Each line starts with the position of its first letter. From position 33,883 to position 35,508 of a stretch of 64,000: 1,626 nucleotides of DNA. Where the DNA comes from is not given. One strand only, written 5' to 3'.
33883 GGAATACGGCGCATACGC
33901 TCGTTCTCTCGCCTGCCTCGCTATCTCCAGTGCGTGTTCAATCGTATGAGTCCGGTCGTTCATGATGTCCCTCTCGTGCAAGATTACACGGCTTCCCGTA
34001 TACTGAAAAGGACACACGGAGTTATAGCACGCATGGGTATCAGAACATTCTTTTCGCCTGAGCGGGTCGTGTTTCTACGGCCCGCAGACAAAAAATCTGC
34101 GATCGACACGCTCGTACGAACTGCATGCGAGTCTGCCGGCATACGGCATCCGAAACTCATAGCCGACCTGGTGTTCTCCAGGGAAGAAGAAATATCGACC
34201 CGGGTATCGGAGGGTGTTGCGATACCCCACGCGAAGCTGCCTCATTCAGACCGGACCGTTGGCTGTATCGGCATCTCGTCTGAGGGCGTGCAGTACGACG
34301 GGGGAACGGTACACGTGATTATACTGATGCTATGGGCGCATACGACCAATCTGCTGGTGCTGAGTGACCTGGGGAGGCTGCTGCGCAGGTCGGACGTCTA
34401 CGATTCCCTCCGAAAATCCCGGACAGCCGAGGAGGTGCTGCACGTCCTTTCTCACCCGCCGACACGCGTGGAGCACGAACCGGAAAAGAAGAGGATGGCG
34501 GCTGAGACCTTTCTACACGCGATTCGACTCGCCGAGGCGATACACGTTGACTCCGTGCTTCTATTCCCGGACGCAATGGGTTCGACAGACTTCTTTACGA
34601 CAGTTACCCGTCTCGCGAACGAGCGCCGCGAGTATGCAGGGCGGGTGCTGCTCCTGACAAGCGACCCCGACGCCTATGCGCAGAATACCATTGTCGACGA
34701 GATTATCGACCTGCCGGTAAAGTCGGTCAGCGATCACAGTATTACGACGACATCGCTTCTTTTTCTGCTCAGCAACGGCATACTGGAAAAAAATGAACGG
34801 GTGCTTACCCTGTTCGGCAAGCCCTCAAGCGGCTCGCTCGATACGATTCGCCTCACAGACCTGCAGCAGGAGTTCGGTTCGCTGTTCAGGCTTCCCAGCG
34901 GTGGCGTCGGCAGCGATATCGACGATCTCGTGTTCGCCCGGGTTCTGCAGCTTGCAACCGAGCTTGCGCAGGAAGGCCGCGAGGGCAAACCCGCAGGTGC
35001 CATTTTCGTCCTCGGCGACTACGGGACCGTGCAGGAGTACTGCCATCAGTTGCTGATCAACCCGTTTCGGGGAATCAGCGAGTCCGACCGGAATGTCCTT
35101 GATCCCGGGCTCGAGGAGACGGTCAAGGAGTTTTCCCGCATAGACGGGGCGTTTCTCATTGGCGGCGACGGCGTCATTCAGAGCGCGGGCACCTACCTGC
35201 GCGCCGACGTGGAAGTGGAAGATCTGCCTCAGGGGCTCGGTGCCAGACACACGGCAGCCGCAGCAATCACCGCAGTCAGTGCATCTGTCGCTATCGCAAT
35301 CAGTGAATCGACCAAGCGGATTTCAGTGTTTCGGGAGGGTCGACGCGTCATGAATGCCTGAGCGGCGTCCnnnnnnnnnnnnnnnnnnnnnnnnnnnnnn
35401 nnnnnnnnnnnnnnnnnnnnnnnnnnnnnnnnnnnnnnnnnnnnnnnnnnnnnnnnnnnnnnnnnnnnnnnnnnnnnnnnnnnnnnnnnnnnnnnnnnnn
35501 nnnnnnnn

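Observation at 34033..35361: Three-module diadenylate cyclase: PTS-EIIA(type 2)-like + pyruvate-kinase-C-like + DAC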

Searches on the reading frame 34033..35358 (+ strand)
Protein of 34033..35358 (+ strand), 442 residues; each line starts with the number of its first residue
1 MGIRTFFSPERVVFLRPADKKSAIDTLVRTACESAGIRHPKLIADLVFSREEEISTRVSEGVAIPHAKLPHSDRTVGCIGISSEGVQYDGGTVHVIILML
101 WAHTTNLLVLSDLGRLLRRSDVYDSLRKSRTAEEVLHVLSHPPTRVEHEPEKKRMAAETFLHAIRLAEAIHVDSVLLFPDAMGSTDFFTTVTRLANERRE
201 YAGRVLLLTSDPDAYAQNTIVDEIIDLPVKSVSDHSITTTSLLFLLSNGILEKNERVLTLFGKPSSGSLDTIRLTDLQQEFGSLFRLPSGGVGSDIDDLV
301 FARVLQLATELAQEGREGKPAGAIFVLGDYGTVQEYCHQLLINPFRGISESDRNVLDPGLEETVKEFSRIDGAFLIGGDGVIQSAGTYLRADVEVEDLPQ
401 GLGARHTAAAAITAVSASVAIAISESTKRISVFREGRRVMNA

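Call 4: search_protein_families(library=pfam, proteins=[window:34033-35358:+], max_evalue=1)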
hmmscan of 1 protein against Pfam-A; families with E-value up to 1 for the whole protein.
window:34033-35358:+ (442 aa): 3 families
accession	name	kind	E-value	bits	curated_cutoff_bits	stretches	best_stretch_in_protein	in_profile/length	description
PF02457.21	DAC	-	6e-19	68.2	27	1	312-437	3-118/119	DisA bacterial checkpoint controller nucleotide-binding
PF00359.27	PTS_EIIA_2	-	6.7e-18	65.5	27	1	6-140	2-142/144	Phosphoenolpyruvate-dependent sugar phosphotransferase system, EIIA 2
PF21755.2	DacZ_P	-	0.032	14.3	27.4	1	162-283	8-123/125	Probable sensor domain DacZ_P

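Call 5: search_protein_families(library=ncbifam, proteins=[window:34033-35358:+], max_evalue=1)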
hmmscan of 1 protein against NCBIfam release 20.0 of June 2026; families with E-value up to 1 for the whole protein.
window:34033-35358:+ (442 aa): 13 families
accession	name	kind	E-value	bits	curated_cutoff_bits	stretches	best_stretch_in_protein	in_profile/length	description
NF041371.1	Diadnylcyc_Halo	equivalog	3.1e-36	125.1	430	1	222-441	51-264/270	diadenylate cyclase DacZ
TIGR00848.1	fruA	subfamily_domain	3.6e-11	43.1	103.5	1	18-126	14-129/129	fructose PTS transporter subunit IIA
TIGR01419.1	nitro_reg_IIA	equivalog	3.8e-09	36.5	138.7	1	15-139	15-143/145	PTS IIA-like nitrogen regulatory protein PtsN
NF008319.0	PRK11109.1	equivalog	1.5e-06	27.7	302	1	18-140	16-140/376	fused PTS fructose transporter subunit IIA/HPr protein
NF007293.0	PRK09765.1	equivalog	8.6e-06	24.5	763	1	18-153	20-160/639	PTS 2-O-a-mannosyl-D-glycerate transporter subunit IIABC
TIGR00159.1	TIGR00159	equivalog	1.7e-05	24.3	188.8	1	371-436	169-231/254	diadenylate cyclase CdaA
NF010009.0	PRK13482.1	equivalog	3e-05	23.4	201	1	363-439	64-139/357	DNA integrity scanning diadenylate cyclase DisA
NF038328.1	c-di-AMP_CdaS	exception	7.4e-05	22.4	225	1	371-436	122-185/191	sporulation-specific diadenylate cyclase CdaS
NF007389.0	PRK09913.1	equivalog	0.0001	22.2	151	1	19-140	17-143/148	PTS fructose transporter subunit IIA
NF038327.1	c-di-AMP_CdaM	exception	0.00013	21.5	225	1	371-437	109-173/196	diadenylate cyclase CdaM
NF008145.0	PRK10896.1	equivalog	0.0002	21.1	221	1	19-137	27-151/161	PTS IIA-like nitrogen regulatory protein PtsN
NF011663.0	PRK15083.1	subfamily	0.00095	17.3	589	1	18-140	509-635/639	PTS mannitol transporter subunit IICBA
NF011955.1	PRK15426.1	equivalog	0.026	12.7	408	1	64-112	329-377/564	cellulose biosynthesis regulator diguanylate cyclase DgcQ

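Call 7: find_homologous_proteins(query=window:34033-35358:+, max_evalue=0.00001)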
Query window:34033-35358:+ (442 aa): 684 proteins with E <= 0.00001 among 8000 candidates; the best 120 are listed.
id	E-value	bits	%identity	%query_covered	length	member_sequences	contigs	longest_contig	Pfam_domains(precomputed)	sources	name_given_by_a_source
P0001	1.5e-262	889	92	100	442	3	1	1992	PF02457.22,PF00359.28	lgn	-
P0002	2.1e-231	786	81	100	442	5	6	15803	PF02457.22,PF00359.28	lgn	-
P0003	2.9e-228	776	80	100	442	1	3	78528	PF02457.22,PF00359.28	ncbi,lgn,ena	-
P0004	4.2e-227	772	79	100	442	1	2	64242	PF02457.22,PF00359.28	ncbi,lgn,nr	ncbi:MAG: hypothetical protein EA383_06475 [Spirochaetaceae bacterium]|nr:MAG: hypothetical protein 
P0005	1.4e-164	566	57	100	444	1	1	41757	PF02457.22,PF00359.28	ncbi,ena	-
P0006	5.0e-163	561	57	100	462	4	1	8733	PF02457.22,PF00359.28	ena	-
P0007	7.2e-163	560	58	100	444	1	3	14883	PF21755.3,PF02457.22,PF00359.28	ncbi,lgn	ncbi:MAG: diadenylate cyclase [Spirochaetales bacterium]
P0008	1.8e-162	559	58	100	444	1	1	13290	PF02457.22,PF00359.28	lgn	-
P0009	2.1e-160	552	57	100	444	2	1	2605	PF02457.22,PF00359.28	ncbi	ncbi:MAG: diadenylate cyclase [Spirochaetia bacterium]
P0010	6.0e-160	551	55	100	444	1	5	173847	PF02457.22,PF00359.28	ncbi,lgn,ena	-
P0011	1.9e-156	539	61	91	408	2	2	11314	PF02457.22,PF00359.28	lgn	-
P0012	7.4e-132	458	50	98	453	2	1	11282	PF21755.3,PF02457.22,PF00359.28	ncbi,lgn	-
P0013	9.2e-104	366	44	100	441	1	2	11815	PF02457.22,PF00359.28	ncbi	-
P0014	1.0e-102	362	44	100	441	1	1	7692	PF02457.22,PF00359.28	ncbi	-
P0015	4.0e-102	360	43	100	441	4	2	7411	PF02457.22,PF00359.28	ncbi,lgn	-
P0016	3.4e-101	357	43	100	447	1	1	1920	PF02457.22,PF00359.28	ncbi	-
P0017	1.8e-100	355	45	99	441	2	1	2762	PF02457.22,PF00359.28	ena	-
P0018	6.2e-100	353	44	100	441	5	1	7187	PF02457.22,PF00359.28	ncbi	-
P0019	5.8e-98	347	42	100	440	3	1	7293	PF02457.22,PF00359.28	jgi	jgi:DNA integrity scanning protein DisA with diadenylate cyclase activity/mannitol/fructose-specific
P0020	7.7e-98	346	41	100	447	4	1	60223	PF02457.22,PF00359.28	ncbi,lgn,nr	ncbi:MAG: hypothetical protein EA426_05075 [Spirochaetaceae bacterium]|nr:MAG: hypothetical protein 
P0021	9.4e-98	346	41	100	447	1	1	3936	PF02457.22,PF00359.28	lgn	-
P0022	1.8e-97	345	42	100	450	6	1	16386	PF02457.22,PF00359.28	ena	-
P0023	1.2e-96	342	42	100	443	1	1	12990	PF21755.3,PF02457.22,PF00359.28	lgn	-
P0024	2.2e-96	341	43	100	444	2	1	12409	PF21755.3,PF02457.22,PF00359.28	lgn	-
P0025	1.5e-95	339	42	98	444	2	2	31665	PF02457.22,PF00359.28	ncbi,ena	-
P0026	1.6e-94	335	42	98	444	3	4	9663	PF02457.22,PF00359.28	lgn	-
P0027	2.0e-94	335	40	96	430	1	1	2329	PF02457.22,PF00359.28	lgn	-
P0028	1.5e-93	332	42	100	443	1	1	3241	PF02457.22,PF00359.28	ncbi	ncbi:PTS sugar transporter subunit IIA [Salinispira pacifica]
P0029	1.6e-92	329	39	98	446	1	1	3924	PF02457.22,PF00359.28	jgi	-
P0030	3.2e-92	328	40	100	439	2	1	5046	PF02457.22,PF00359.28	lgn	-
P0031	5.0e-92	327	40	100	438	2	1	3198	PF02457.22,PF00359.28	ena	-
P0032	1.4e-91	326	40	98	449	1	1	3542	PF21755.3,PF02457.22,PF00359.28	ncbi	-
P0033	5.0e-91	324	40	100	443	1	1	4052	PF21755.3,PF02457.22,PF00359.28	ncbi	-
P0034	1.3e-90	322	39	98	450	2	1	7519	PF21755.3,PF02457.22,PF00359.28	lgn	-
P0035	1.5e-90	322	39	98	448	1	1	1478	PF21755.3,PF02457.22,PF00359.28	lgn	-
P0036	3.1e-90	321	40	100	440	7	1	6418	PF02457.22,PF00359.28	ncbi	ncbi:MAG: diadenylate cyclase [Spirochaetaceae bacterium]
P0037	5.2e-90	320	40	99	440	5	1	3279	PF21755.3,PF02457.22,PF00359.28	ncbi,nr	ncbi:MAG TPA: diadenylate cyclase [Spirochaetia bacterium]|nr:diadenylate cyclase [Spirochaetia bact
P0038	1.0e-89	319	38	100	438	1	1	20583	PF21755.3,PF21756.3,PF02457.22,PF00359.28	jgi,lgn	jgi:DNA integrity scanning protein DisA with diadenylate cyclase activity/mannitol/fructose-specific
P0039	1.3e-89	319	40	100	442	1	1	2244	PF02457.22,PF00359.28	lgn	-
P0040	2.1e-89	318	38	99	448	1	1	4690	PF21755.3,PF02457.22,PF00359.28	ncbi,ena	-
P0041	2.6e-89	318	41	100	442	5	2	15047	PF21755.3,PF02457.22,PF00359.28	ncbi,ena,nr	ncbi:MAG TPA: PTS sugar transporter subunit IIA [Spirochaetia bacterium]|nr:PTS sugar transporter su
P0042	6.1e-89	317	41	100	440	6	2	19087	PF02457.22,PF00359.28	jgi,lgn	jgi:diadenylate cyclase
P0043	1.5e-88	316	39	100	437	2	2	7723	PF02457.22,PF00359.28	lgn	-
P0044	2.8e-88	315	36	100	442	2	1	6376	PF21755.3,PF02457.22,PF00359.28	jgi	jgi:diadenylate cyclase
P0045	7.9e-88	313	37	100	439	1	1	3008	PF02457.22,PF00359.28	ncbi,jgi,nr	ncbi:MAG: PTS sugar transporter subunit IIA [Spirochaetales bacterium]|jgi:DNA integrity scanning pr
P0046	8.4e-88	313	39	100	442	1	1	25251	PF21755.3,PF02457.22,PF00359.28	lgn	-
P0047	1.8e-87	312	39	100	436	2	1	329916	PF02457.22,PF00359.28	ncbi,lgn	ncbi:PTS sugar transporter subunit IIA [Spirochaeta dissipatitropha]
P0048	2.4e-87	312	40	100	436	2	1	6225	PF02457.22,PF00359.28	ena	-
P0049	4.7e-87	311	39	100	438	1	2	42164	PF21755.3,PF02457.22,PF00359.28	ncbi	-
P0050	1.5e-86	309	38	100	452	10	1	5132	PF02457.22,PF00359.28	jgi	jgi:DNA integrity scanning protein DisA with diadenylate cyclase activity/mannitol/fructose-specific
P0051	3.6e-86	308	37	98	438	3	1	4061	PF21755.3,PF02457.22,PF02887.22,PF00359.28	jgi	jgi:diadenylate cyclase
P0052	5.6e-86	307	38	100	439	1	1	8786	PF02457.22,PF00359.28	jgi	jgi:DNA integrity scanning protein DisA with diadenylate cyclase activity/mannitol/fructose-specific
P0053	6.5e-86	307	37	99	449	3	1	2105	PF21755.3,PF02457.22,PF00359.28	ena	-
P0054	8.3e-86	307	39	100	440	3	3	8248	PF21755.3,PF02457.22,PF00359.28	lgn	-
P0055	1.0e-85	306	37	100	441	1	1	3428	PF21755.3,PF02457.22,PF00359.28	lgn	-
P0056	2.3e-85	305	40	100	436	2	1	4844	PF02457.22,PF00359.28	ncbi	-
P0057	2.6e-85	305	40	100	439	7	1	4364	PF21755.3,PF02457.22,PF00359.28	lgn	-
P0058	2.8e-85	305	37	100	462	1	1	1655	PF02457.22,PF00359.28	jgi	jgi:DNA integrity scanning protein DisA with diadenylate cyclase activity/mannitol/fructose-specific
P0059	5.2e-85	304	39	98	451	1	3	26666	PF21755.3,PF02457.22,PF00359.28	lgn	-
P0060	5.3e-85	304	39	100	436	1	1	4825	PF21755.3,PF02457.22,PF00359.28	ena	-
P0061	7.2e-85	303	39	100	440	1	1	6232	PF02457.22,PF00359.28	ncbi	-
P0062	7.5e-85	303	39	100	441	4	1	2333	PF21755.3,PF02457.22,PF00359.28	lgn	-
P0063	1.2e-84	303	40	100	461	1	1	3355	PF21755.3,PF02457.22,PF00359.28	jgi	jgi:diadenylate cyclase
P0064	1.3e-84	303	37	99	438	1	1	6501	PF21755.3,PF02457.22,PF00359.28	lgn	-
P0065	2.6e-84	302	40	100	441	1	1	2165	PF21755.3,PF02457.22,PF00359.28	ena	-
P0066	3.5e-84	301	40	99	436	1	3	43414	PF21755.3,PF02457.22,PF00359.28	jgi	jgi:diadenylate cyclase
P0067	5.4e-84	301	38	100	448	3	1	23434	PF21755.3,PF02457.22,PF02887.22,PF00359.28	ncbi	-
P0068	1.1e-83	300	36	100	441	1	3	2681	PF21755.3,PF02457.22,PF00359.28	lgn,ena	-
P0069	1.4e-83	299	39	100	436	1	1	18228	PF02457.22,PF00359.28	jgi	-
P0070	2.2e-83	299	39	97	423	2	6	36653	PF02457.22,PF00359.28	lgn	-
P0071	2.9e-83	298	39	99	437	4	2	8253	PF02457.22,PF00359.28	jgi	jgi:diadenylate cyclase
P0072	3.9e-83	298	37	98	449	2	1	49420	PF21755.3,PF02457.22,PF00359.28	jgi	jgi:DNA integrity scanning protein DisA with diadenylate cyclase activity/mannitol/fructose-specific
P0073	4.0e-83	298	39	90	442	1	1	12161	PF02457.22,PF00359.28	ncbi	-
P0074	4.7e-83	297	36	98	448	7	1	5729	PF21755.3,PF02457.22,PF00359.28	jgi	-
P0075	6.6e-83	297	38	95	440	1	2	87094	PF02457.22,PF00359.28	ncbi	-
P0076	8.1e-83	297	36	100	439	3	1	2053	PF21755.3,PF02457.22,PF00359.28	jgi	-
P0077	1.0e-82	296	38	100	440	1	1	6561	PF02457.22,PF00359.28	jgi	jgi:DNA integrity scanning protein DisA with diadenylate cyclase activity/mannitol/fructose-specific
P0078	1.2e-82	296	38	100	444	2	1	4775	PF02457.22,PF00359.28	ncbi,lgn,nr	ncbi:MAG: PTS sugar transporter subunit IIA [Spirochaetales bacterium]|nr:PTS sugar transporter subu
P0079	1.4e-82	296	36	100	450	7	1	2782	PF21755.3,PF02457.22,PF00359.28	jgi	jgi:DNA integrity scanning protein DisA with diadenylate cyclase activity/mannitol/fructose-specific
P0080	1.9e-82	296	39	99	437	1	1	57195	PF02457.22,PF00359.28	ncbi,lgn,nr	ncbi:MAG: diadenylate cyclase [Spirochaetales bacterium]|nr:diadenylate cyclase [Spirochaetales bact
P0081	2.0e-82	295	38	100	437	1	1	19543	PF02457.22,PF00359.28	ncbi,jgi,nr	ncbi:MAG: PTS sugar transporter subunit IIA [Spirochaetales bacterium]|jgi:DNA integrity scanning pr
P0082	2.5e-82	295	39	95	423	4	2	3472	PF21755.3,PF02457.22,PF00359.28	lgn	-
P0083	2.6e-82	295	38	100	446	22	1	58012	PF02457.22,PF00359.28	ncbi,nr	ncbi:MAG: PTS sugar transporter subunit IIA [Spirochaetes bacterium]|nr:PTS sugar transporter subuni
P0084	3.2e-82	295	39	100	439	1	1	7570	PF21755.3,PF02457.22,PF00359.28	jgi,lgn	jgi:mannitol/fructose-specific phosphotransferase system IIA component (Ntr-type)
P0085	3.7e-82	295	36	98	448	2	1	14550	PF21755.3,PF02457.22,PF00359.28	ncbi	-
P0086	5.5e-82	294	37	100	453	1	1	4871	PF21755.3,PF02457.22,PF00359.28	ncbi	ncbi:MAG: diadenylate cyclase [Spirochaetota bacterium]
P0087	6.6e-82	294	36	100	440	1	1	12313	PF02457.22,PF00359.28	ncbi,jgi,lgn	-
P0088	8.1e-82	293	36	100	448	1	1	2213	PF21755.3,PF02457.22,PF00359.28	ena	-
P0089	8.7e-82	293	35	97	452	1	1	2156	PF02457.22,PF00359.28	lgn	-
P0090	9.0e-82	293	36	100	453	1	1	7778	PF02457.22,PF00359.28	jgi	jgi:DNA integrity scanning protein DisA with diadenylate cyclase activity/mannitol/fructose-specific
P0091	9.1e-82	293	41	95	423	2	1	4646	PF21755.3,PF02457.22,PF00359.28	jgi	-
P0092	9.2e-82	293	37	100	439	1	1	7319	PF02457.22,PF00359.28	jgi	jgi:diadenylate cyclase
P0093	1.1e-81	293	38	100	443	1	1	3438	PF02457.22,PF00359.28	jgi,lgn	jgi:DNA integrity scanning protein DisA with diadenylate cyclase activity/mannitol/fructose-specific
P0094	1.2e-81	293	38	100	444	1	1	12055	PF02457.22,PF00359.28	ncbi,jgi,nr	ncbi:MAG: PTS sugar transporter subunit IIA [Spirochaetia bacterium]|jgi:DNA integrity scanning prot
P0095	1.4e-81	293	38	99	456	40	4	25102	PF21755.3,PF02457.22,PF00359.28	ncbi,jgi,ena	ncbi:MAG: diadenylate cyclase [Spirochaetia bacterium]|jgi:DNA integrity scanning protein DisA with 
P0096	1.8e-81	292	44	78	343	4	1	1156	PF21755.3,PF02457.22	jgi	jgi:hypothetical protein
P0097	2.6e-81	292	38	100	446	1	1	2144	PF02457.22,PF00359.28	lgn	-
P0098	2.8e-81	292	39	100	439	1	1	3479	PF02457.22,PF00359.28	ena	-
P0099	4.3e-81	291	38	99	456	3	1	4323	PF21755.3,PF02457.22,PF00359.28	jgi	jgi:DNA integrity scanning protein DisA with diadenylate cyclase activity/mannitol/fructose-specific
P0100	5.2e-81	291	38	97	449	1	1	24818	PF21755.3,PF02457.22,PF00359.28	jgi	jgi:mannitol/fructose-specific phosphotransferase system IIA component (Ntr-type)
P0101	6.0e-81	291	40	99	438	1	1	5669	PF02457.22,PF00359.28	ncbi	-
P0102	6.5e-81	290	38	100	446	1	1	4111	PF02457.22,PF00359.28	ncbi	ncbi:MAG: hypothetical protein Kow009_11220 [Spirochaetales bacterium]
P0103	1.6e-80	289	37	100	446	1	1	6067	PF02457.22,PF00359.28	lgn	-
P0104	1.6e-80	289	38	100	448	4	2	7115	PF21755.3,PF02457.22,PF00359.28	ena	-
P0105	1.8e-80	289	38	100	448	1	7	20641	PF21755.3,PF02457.22,PF00359.28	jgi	jgi:diadenylate cyclase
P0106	1.8e-80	289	39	98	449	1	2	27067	PF21755.3,PF02457.22,PF00359.28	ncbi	-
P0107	1.8e-80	289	37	100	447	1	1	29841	PF21755.3,PF02457.22,PF00359.28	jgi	jgi:diadenylate cyclase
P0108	1.9e-80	289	37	98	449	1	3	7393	PF21755.3,PF02457.22,PF02887.22,PF00359.28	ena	-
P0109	2.1e-80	289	37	100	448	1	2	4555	PF21755.3,PF02457.22,PF00359.28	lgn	-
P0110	3.0e-80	288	35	100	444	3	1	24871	PF02457.22,PF00359.28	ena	-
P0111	3.7e-80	288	40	95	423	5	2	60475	PF21755.3,PF02457.22,PF00359.28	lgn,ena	-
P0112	5.1e-80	287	38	100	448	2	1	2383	PF21755.3,PF02457.22,PF00359.28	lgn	-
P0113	5.2e-80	287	38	100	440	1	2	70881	PF02457.22,PF00359.28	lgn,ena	-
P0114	6.8e-80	287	37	100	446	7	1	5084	PF02457.22,PF00359.28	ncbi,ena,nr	ncbi:MAG TPA: diadenylate cyclase [Spirochaetales bacterium]|nr:diadenylate cyclase [Spirochaetales 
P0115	8.3e-80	287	37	100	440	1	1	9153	PF02457.22,PF00359.28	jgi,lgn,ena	-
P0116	1.6e-79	286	37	100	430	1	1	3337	PF02457.22,PF00359.28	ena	-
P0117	2.1e-79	285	37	99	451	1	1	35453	PF21755.3,PF02457.22,PF00359.28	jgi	jgi:diadenylate cyclase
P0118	2.2e-79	285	36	100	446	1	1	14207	PF02457.22,PF00359.28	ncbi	ncbi:MAG: PTS sugar transporter subunit IIA [Spirochaetales bacterium]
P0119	2.5e-79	285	38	100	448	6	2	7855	PF21755.3,PF02457.22,PF00359.28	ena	-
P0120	3.9e-79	285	37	100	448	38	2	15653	PF21755.3,PF02457.22,PF00359.28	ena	-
